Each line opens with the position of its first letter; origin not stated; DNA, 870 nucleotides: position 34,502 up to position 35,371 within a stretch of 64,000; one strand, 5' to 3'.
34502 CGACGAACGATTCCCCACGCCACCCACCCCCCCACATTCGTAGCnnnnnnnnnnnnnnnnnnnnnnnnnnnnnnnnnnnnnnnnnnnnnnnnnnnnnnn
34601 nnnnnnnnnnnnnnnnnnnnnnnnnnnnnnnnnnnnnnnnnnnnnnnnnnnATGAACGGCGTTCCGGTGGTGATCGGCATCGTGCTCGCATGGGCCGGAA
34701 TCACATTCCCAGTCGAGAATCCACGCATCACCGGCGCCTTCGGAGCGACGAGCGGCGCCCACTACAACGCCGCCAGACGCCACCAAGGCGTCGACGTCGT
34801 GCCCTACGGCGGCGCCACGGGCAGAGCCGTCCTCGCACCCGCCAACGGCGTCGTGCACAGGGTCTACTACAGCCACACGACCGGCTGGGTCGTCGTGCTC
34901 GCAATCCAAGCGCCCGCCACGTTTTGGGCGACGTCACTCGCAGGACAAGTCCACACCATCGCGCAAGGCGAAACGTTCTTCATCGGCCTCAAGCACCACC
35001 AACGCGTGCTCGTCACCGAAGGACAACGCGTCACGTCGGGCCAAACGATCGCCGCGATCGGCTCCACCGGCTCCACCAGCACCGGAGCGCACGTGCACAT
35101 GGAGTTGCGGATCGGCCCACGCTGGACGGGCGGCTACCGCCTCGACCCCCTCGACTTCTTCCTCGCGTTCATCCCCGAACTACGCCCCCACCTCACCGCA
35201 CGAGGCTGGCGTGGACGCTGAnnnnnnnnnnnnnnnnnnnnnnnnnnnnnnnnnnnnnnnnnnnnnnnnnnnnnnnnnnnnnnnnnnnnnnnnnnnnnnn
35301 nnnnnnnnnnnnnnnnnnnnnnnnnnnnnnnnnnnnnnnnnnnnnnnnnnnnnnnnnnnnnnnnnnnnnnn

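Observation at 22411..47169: Nine copies of a ~62-bp promoter-plus-RBS cassette drive all accessory genes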

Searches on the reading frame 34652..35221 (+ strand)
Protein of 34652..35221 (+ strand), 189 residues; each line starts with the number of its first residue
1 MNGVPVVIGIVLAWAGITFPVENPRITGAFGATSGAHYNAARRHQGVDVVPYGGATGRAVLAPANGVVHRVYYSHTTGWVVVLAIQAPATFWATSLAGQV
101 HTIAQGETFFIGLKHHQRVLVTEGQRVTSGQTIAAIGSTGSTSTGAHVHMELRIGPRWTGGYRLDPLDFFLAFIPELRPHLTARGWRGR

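Call 77: search_protein_families(library=pfam, proteins=[window:34652-35221:+], max_evalue=0.01)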
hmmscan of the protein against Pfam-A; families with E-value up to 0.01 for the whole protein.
window:34652-35221:+ (189 aa): 2 families
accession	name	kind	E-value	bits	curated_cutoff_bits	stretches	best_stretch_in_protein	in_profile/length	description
PF01551.29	Peptidase_M23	-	6.9e-15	55.5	28.7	1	43-154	2-89/96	Peptidase family M23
PF13533.13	Biotin_lipoyl_2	-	0.0018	18.5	29.8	0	118-136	13-31/32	Biotin-lipoyl like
